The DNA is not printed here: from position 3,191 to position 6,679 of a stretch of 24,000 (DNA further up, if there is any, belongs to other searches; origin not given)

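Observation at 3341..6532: ECF-type sigma factor fused to an ~870-aa soluble C-terminal region, with no anti-sigma gene nearby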

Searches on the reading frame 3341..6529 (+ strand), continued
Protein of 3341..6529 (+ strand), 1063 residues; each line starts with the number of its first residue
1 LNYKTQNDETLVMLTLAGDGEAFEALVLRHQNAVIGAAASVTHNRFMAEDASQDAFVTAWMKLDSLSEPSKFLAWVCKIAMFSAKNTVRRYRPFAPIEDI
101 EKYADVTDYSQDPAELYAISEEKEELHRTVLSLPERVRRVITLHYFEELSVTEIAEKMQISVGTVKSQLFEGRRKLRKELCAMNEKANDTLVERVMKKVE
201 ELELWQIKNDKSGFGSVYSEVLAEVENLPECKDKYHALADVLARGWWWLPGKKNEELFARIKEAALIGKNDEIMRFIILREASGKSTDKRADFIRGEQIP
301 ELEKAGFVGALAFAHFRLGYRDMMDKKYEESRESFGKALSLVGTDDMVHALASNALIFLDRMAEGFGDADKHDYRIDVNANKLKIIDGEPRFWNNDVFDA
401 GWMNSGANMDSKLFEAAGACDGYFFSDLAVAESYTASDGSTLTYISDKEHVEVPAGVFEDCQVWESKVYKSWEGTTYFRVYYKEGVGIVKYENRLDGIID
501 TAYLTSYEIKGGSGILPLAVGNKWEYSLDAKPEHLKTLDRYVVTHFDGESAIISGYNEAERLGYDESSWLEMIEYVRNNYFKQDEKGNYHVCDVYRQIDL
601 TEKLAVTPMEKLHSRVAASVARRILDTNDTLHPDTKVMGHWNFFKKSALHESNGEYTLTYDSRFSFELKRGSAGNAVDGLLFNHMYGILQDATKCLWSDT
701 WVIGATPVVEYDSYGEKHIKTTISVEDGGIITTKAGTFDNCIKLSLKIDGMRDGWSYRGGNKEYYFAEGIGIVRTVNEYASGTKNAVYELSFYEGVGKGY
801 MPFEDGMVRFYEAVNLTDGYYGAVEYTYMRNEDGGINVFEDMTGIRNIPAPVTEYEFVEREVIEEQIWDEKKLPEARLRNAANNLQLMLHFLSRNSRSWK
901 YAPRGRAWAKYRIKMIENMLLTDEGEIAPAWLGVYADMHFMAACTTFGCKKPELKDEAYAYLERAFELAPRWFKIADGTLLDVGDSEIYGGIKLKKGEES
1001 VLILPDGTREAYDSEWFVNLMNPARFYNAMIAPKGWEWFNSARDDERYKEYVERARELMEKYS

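Call 7: find_homologous_proteins(query=window:3341-6529:+)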
Query window:3341-6529:+ (1063 aa): 625 proteins with E <= 0.001 among 8000 candidates; the best 120 are listed.
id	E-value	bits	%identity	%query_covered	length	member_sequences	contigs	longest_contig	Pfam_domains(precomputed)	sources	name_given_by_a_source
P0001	0.0e+0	2355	95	100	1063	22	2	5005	PF07638.18,PF21347.3,PF04545.23,PF04542.21,PF08281.19,PF07719.24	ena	-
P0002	0.0e+0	2113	85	100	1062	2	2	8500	PF07638.18,PF21347.3,PF04545.23,PF04542.21,PF08281.19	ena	-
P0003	0.0e+0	2047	82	100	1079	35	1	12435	PF07638.18,PF21347.3,PF04545.23,PF04542.21,PF08281.19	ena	-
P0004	0.0e+0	2046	83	100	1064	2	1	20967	PF07638.18,PF21347.3,PF04545.23,PF04542.21,PF08281.19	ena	-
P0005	0.0e+0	2032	82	100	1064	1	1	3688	PF07638.18,PF21347.3,PF04545.23,PF04542.21,PF08281.19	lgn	-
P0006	0.0e+0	1948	79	100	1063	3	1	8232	PF07638.18,PF21347.3,PF04545.23,PF04542.21,PF08281.19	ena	-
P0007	0.0e+0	1898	77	100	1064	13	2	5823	PF07638.18,PF21347.3,PF04545.23,PF04542.21,PF08281.19,PF07719.24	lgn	-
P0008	0.0e+0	1897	77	100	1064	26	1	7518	PF07638.18,PF21347.3,PF04545.23,PF04542.21,PF08281.19,PF07719.24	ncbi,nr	ncbi:MAG: sigma-70 family RNA polymerase sigma factor [Clostridia bacterium]|nr:sigma-70 family RNA 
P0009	0.0e+0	1526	64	100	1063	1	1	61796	PF07638.18,PF21347.3,PF04545.23,PF04542.21,PF08281.19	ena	-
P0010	0.0e+0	1506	65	100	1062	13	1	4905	PF07638.18,PF21347.3,PF04545.23,PF04542.21,PF08281.19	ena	-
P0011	0.0e+0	1497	62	100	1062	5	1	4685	PF21347.3,PF04545.23,PF04542.21,PF08281.19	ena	-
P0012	0.0e+0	1244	53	100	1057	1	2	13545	PF07638.18,PF21347.3,PF04545.23,PF04542.21,PF08281.19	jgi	-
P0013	0.0e+0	1230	53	100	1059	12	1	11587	PF07638.18,PF21347.3,PF04545.23,PF04542.21,PF08281.19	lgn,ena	-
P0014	0.0e+0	1218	53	100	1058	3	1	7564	PF07638.18,PF21347.3,PF04545.23,PF04542.21,PF08281.19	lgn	-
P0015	0.0e+0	1214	52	100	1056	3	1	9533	PF07638.18,PF21347.3,PF04545.23,PF04542.21,PF08281.19,PF07719.24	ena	-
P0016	0.0e+0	1210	52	100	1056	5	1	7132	PF21347.3,PF04545.23,PF04542.21,PF08281.19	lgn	-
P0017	0.0e+0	1208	52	100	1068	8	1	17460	PF21347.3,PF04545.23,PF04542.21,PF08281.19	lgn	-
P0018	0.0e+0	1206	52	100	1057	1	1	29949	PF07638.18,PF21347.3,PF04545.23,PF04542.21,PF08281.19,PF07719.24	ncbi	-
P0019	0.0e+0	1205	53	100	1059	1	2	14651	PF07638.18,PF21347.3,PF04545.23,PF04542.21,PF08281.19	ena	-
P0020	0.0e+0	1199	52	100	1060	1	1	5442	PF07638.18,PF21347.3,PF04545.23,PF04542.21,PF08281.19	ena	-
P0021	0.0e+0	1196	51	100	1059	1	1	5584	PF21347.3,PF04545.23,PF04542.21,PF08281.19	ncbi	-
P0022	0.0e+0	1193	51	100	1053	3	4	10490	PF07638.18,PF21347.3,PF04545.23,PF04542.21,PF08281.19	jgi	-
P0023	0.0e+0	1192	52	99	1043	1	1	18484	PF07638.18,PF21347.3,PF04545.23,PF04542.21,PF08281.19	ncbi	-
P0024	0.0e+0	1190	51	100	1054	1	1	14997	PF21347.3,PF04545.23,PF04542.21,PF08281.19,PF07719.24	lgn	-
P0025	0.0e+0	1190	51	100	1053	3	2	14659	PF07638.18,PF21347.3,PF04545.23,PF04542.21,PF08281.19,PF04297.21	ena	-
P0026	0.0e+0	1189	52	100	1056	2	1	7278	PF07638.18,PF21347.3,PF04545.23,PF04542.21,PF08281.19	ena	-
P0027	0.0e+0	1188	51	100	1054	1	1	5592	PF07638.18,PF21347.3,PF04545.23,PF04542.21,PF08281.19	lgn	-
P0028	0.0e+0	1185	52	99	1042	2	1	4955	PF07638.18,PF21347.3,PF04545.23,PF04542.21,PF08281.19,PF07719.24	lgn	-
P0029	0.0e+0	1184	52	100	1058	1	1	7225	PF07638.18,PF21347.3,PF04545.23,PF04542.21,PF08281.19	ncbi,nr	ncbi:MAG: sigma-70 family RNA polymerase sigma factor [Clostridia bacterium]|nr:sigma-70 family RNA 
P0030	0.0e+0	1183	51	100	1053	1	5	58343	PF21347.3,PF04545.23,PF04542.21,PF08281.19,PF07719.24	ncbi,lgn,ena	-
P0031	0.0e+0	1182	50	100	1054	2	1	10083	PF21347.3,PF04545.23,PF04542.21,PF08281.19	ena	-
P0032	0.0e+0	1182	51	99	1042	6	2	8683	PF21347.3,PF04545.23,PF04542.21,PF08281.19,PF07719.24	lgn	-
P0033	0.0e+0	1181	52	100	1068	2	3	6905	PF07638.18,PF21347.3,PF04545.23,PF04542.21,PF08281.19,PF07719.24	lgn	-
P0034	0.0e+0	1179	51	100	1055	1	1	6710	PF07638.18,PF21347.3,PF04545.23,PF04542.21,PF08281.19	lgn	-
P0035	0.0e+0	1179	52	99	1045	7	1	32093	PF07638.18,PF21347.3,PF04545.23,PF04542.21,PF08281.19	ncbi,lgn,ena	-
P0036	0.0e+0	1179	51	100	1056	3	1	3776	PF05263.18,PF07638.18,PF21347.3,PF04545.23,PF04542.21,PF08281.19,PF04297.21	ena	-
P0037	0.0e+0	1178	50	100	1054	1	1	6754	PF21347.3,PF04545.23,PF04542.21,PF08281.19,PF07719.24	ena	-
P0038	0.0e+0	1177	50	100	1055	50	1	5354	PF21347.3,PF04545.23,PF04542.21,PF08281.19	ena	-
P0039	0.0e+0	1176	50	100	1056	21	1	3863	PF07638.18,PF21347.3,PF04545.23,PF04542.21,PF08281.19,PF07719.24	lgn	-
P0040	0.0e+0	1176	51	100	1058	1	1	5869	PF07638.18,PF21347.3,PF04545.23,PF04542.21,PF08281.19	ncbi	-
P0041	0.0e+0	1175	51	100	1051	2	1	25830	PF21347.3,PF04545.23,PF04542.21,PF08281.19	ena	-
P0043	0.0e+0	1171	50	100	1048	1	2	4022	PF07638.18,PF21347.3,PF04545.23,PF04542.21,PF08281.19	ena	-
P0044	0.0e+0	1171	51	100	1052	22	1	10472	PF07638.18,PF21347.3,PF04545.23,PF04542.21,PF08281.19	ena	-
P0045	0.0e+0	1171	51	100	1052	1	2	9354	PF07638.18,PF21347.3,PF04545.23,PF04542.21,PF08281.19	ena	-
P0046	0.0e+0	1170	51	100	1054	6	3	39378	PF07638.18,PF21347.3,PF04545.23,PF04542.21,PF08281.19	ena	-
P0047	0.0e+0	1169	51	100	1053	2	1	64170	PF07638.18,PF21347.3,PF04545.23,PF04542.21,PF08281.19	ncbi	-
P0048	0.0e+0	1169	50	100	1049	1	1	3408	PF07638.18,PF21347.3,PF04545.23,PF04542.21,PF08281.19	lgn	-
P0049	0.0e+0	1169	51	100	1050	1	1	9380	PF21347.3,PF04545.23,PF04542.21,PF08281.19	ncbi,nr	ncbi:MAG: sigma-70 family RNA polymerase sigma factor [Clostridia bacterium]|nr:sigma-70 family RNA 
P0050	0.0e+0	1168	51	100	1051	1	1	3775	PF07638.18,PF21347.3,PF04545.23,PF04542.21,PF08281.19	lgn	-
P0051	0.0e+0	1168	50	100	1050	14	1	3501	PF07638.18,PF21347.3,PF04545.23,PF04542.21,PF08281.19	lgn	-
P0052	0.0e+0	1167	51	100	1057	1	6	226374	PF07638.18,PF21347.3,PF04545.23,PF04542.21,PF08281.19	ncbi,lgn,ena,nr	ncbi:MAG: sigma-70 family RNA polymerase sigma factor [Clostridia bacterium]|nr:sigma-70 family RNA 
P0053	0.0e+0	1167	51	100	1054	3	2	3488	PF07638.18,PF21347.3,PF04545.23,PF04542.21,PF08281.19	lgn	-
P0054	0.0e+0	1166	50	100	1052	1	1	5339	PF07638.18,PF21347.3,PF04545.23,PF04542.21,PF08281.19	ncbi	-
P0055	0.0e+0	1166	50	100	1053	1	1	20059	PF05263.18,PF07638.18,PF21347.3,PF04545.23,PF04542.21,PF08281.19,PF04297.21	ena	-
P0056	0.0e+0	1165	51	100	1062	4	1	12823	PF21347.3,PF04545.23,PF04542.21,PF08281.19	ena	-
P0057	0.0e+0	1164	50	100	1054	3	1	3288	PF21347.3,PF04545.23,PF04542.21,PF08281.19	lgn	-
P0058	0.0e+0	1164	50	100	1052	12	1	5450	PF07638.18,PF21347.3,PF04545.23,PF04542.21,PF08281.19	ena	-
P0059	0.0e+0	1163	51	100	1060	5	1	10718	PF07638.18,PF21347.3,PF04545.23,PF04542.21,PF08281.19,PF07719.24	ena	-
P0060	0.0e+0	1162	50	100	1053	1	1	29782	PF07638.18,PF21347.3,PF04545.23,PF04542.21,PF08281.19,PF04297.21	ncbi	-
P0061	0.0e+0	1161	50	99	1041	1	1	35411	PF21347.3,PF04545.23,PF04542.21,PF08281.19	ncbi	-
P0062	0.0e+0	1160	49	100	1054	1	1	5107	PF21347.3,PF04545.23,PF04542.21,PF08281.19,PF07719.24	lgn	-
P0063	0.0e+0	1160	50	100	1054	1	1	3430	PF21347.3,PF04545.23,PF04542.21,PF08281.19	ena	-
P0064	0.0e+0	1160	50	100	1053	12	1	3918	PF21347.3,PF04545.23,PF04542.21,PF08281.19,PF07719.24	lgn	-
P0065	0.0e+0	1158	50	100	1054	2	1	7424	PF05263.18,PF07638.18,PF21347.3,PF04545.23,PF04542.21,PF08281.19,PF04297.21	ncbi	-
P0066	0.0e+0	1158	50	100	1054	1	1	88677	PF21347.3,PF04545.23,PF04542.21,PF08281.19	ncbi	-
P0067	0.0e+0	1157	50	100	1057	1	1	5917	PF07638.18,PF21347.3,PF04545.23,PF04542.21,PF08281.19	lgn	-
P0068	0.0e+0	1157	52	100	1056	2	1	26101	PF07638.18,PF21347.3,PF04545.23,PF04542.21,PF08281.19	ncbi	-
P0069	0.0e+0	1156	51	100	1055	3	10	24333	PF21347.3,PF04545.23,PF04542.21,PF08281.19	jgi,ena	-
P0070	0.0e+0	1155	50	100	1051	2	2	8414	PF07638.18,PF21347.3,PF04545.23,PF04542.21,PF08281.19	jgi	-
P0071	0.0e+0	1155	50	100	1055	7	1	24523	PF07638.18,PF21347.3,PF04545.23,PF04542.21,PF08281.19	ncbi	-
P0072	0.0e+0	1155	50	100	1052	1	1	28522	PF21347.3,PF04545.23,PF04542.21,PF08281.19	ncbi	-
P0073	0.0e+0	1154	51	100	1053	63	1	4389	PF07638.18,PF21347.3,PF04545.23,PF04542.21,PF08281.19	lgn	-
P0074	0.0e+0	1154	50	100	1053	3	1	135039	PF07638.18,PF21347.3,PF04545.23,PF04542.21,PF08281.19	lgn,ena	-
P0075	0.0e+0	1154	50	100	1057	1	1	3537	PF21347.3,PF04545.23,PF04542.21,PF08281.19,PF07719.24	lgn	-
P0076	0.0e+0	1153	50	100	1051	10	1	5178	PF07638.18,PF21347.3,PF04545.23,PF04542.21,PF08281.19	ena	-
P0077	0.0e+0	1153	50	100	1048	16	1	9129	PF07638.18,PF21347.3,PF04545.23,PF04542.21,PF08281.19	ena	-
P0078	0.0e+0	1151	49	100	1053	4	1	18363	PF07638.18,PF21347.3,PF04545.23,PF04542.21,PF08281.19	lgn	-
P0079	0.0e+0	1151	50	100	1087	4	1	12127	PF07638.18,PF21347.3,PF04545.23,PF04542.21,PF08281.19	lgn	-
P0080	0.0e+0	1149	50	100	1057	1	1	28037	PF07638.18,PF21347.3,PF04545.23,PF04542.21,PF08281.19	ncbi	-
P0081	0.0e+0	1149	50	100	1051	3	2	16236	PF07638.18,PF21347.3,PF04545.23,PF04542.21,PF08281.19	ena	-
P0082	0.0e+0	1149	49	100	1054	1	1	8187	PF07638.18,PF21347.3,PF04545.23,PF04542.21,PF08281.19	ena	-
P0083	0.0e+0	1149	51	100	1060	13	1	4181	PF07638.18,PF21347.3,PF04545.23,PF04542.21,PF08281.19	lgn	-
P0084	0.0e+0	1147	50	100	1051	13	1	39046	PF21347.3,PF04545.23,PF04542.21,PF08281.19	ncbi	-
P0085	0.0e+0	1146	50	100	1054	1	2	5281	PF07638.18,PF21347.3,PF04545.23,PF04542.21,PF08281.19,PF04297.21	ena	-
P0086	0.0e+0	1145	50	100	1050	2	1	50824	PF21347.3,PF04545.23,PF04542.21,PF08281.19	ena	-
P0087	0.0e+0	1144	49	100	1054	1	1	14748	PF21347.3,PF04545.23,PF04542.21,PF08281.19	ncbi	-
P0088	0.0e+0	1144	51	100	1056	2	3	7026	PF07638.18,PF21347.3,PF04545.23,PF04542.21,PF08281.19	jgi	-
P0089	0.0e+0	1144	50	100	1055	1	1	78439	PF07638.18,PF21347.3,PF04545.23,PF04542.21,PF08281.19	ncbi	-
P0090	0.0e+0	1143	50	99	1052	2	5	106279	PF07638.18,PF21347.3,PF04545.23,PF04542.21,PF08281.19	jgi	-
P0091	0.0e+0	1143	52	100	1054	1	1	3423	PF07638.18,PF21347.3,PF04545.23,PF04542.21,PF08281.19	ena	-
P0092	0.0e+0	1142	49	100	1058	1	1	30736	PF07638.18,PF21347.3,PF04545.23,PF04542.21,PF08281.19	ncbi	-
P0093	0.0e+0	1141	49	100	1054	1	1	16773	PF07638.18,PF21347.3,PF04545.23,PF04542.21,PF08281.19,PF04297.21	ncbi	-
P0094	0.0e+0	1141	49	100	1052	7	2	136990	PF21347.3,PF04545.23,PF04542.21,PF08281.19,PF04297.21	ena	-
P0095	0.0e+0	1141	49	100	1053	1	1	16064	PF07638.18,PF21347.3,PF04545.23,PF04542.21,PF08281.19,PF07719.24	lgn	-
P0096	0.0e+0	1141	49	100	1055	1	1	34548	PF05263.18,PF07638.18,PF21347.3,PF04545.23,PF04542.21,PF08281.19,PF04297.21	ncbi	-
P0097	0.0e+0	1140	50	100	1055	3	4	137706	PF21347.3,PF04545.23,PF04542.21,PF08281.19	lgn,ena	-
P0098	0.0e+0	1140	50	100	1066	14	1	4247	PF21347.3,PF04545.23,PF04542.21,PF08281.19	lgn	-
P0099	0.0e+0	1140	49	100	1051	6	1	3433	PF05263.18,PF07638.18,PF21347.3,PF04545.23,PF04542.21,PF08281.19,PF04297.21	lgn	-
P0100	0.0e+0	1140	49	100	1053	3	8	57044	PF07638.18,PF21347.3,PF04545.23,PF04542.21,PF08281.19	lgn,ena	-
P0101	0.0e+0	1139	50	100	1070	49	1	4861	PF21347.3,PF04545.23,PF04542.21,PF08281.19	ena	-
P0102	0.0e+0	1139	50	100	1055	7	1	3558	PF07638.18,PF21347.3,PF04545.23,PF04542.21,PF08281.19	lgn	-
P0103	0.0e+0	1138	50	100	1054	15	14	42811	PF07638.18,PF21347.3,PF04545.23,PF04542.21,PF08281.19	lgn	-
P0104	0.0e+0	1138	49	99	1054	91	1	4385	PF07638.18,PF21347.3,PF04545.23,PF04542.21,PF08281.19,PF07719.24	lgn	-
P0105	0.0e+0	1138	49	100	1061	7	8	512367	PF07638.18,PF21347.3,PF04545.23,PF04542.21,PF08281.19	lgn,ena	-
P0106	0.0e+0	1138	49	100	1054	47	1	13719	PF07638.18,PF21347.3,PF04545.23,PF04542.21,PF08281.19,PF07719.24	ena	-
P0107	0.0e+0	1137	50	100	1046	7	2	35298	PF07638.18,PF21347.3,PF04545.23,PF04542.21,PF08281.19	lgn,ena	-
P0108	0.0e+0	1137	50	100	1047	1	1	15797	PF21347.3,PF04545.23,PF04542.21,PF08281.19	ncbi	-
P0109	0.0e+0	1137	51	100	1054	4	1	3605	PF07638.18,PF21347.3,PF04545.23,PF04542.21,PF08281.19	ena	-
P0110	0.0e+0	1136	50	100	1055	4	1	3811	PF21347.3,PF04545.23,PF04542.21,PF08281.19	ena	-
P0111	0.0e+0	1136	50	100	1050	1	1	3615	PF07638.18,PF21347.3,PF04545.23,PF04542.21,PF08281.19,PF04297.21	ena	-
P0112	0.0e+0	1135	51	100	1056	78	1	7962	PF07638.18,PF21347.3,PF04545.23,PF04542.21,PF08281.19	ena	-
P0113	0.0e+0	1135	50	100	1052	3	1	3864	PF21347.3,PF04545.23,PF04542.21,PF08281.19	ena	-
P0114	0.0e+0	1134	51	100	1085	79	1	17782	PF07638.18,PF21347.3,PF04545.23,PF04542.21,PF08281.19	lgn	-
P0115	0.0e+0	1134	49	100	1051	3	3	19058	PF07638.18,PF21347.3,PF04545.23,PF04542.21,PF08281.19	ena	-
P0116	0.0e+0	1133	51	100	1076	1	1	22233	PF21347.3,PF04545.23,PF04542.21,PF08281.19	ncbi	-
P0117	0.0e+0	1133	50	100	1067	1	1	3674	PF21347.3,PF04545.23,PF04542.21,PF08281.19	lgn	-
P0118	0.0e+0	1131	50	100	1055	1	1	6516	PF07638.18,PF21347.3,PF04545.23,PF04542.21,PF08281.19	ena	-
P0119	0.0e+0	1131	49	100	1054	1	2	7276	PF21347.3,PF04545.23,PF04542.21,PF08281.19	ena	-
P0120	0.0e+0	1131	50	100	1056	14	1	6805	PF07638.18,PF21347.3,PF04545.23,PF04542.21,PF08281.19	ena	-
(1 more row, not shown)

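Call 19: find_encoding_contigs(protein=P0052, flank=8000, max_places=2)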
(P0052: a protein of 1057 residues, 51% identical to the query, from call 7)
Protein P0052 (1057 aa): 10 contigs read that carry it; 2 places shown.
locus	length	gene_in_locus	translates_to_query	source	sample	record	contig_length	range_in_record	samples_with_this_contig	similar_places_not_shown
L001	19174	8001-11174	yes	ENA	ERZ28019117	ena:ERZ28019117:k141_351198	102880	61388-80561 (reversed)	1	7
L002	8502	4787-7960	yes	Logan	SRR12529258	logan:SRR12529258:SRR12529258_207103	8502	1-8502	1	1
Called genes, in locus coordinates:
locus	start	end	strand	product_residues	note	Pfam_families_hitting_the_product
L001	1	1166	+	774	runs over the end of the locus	PF02901:PFL-like, PF01228:Gly_radical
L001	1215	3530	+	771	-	PF02901:PFL-like, PF01228:Gly_radical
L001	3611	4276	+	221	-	PF04140:ICMT (weak), PF04191:PEMT, PF01222:ERG4_ERG24 (weak)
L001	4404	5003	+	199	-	PF00583:Acetyltransf_1, PF13420:Acetyltransf_4 (weak), PF13673:Acetyltransf_10 (faint), PF13508:Acetyltransf_7, PF08445:FR47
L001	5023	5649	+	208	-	PF18927:CrtO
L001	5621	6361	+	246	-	PF00881:Nitroreductase, PF14512:TM1586_NiRdase (faint)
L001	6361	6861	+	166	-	PF01243:PNPOx_N (faint), PF12900:Pyridox_ox_2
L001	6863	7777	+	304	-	PF02016:Peptidase_S66, PF17676:Peptidase_S66C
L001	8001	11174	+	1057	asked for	PF04542:Sigma70_r2, PF07638:Sigma70_ECF, PF04545:Sigma70_r4, PF08281:Sigma70_r4_2, PF21347:DUF3108_like (weak)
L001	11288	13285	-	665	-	PF00204:DNA_gyraseB, PF01751:Toprim, PF00986:DNA_gyraseB_C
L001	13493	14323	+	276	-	PF13187:Fer4_9 (faint), PF00037:Fer4 (faint), PF12838:Fer4_7 (weak), PF13484:Fer4_16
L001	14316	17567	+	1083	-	PF21445:ADDB_N, PF13361:UvrD_C (faint), PF12705:PDDEXK_1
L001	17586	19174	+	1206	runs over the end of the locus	PF00580:UvrD-helicase, PF13245:AAA_19, PF13361:UvrD_C, PF13538:UvrD_C_2 (faint)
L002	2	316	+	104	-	?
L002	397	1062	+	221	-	PF04140:ICMT (weak), PF04191:PEMT, PF01222:ERG4_ERG24 (weak)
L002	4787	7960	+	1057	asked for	PF04542:Sigma70_r2, PF07638:Sigma70_ECF, PF04545:Sigma70_r4, PF08281:Sigma70_r4_2, PF21347:DUF3108_like (weak)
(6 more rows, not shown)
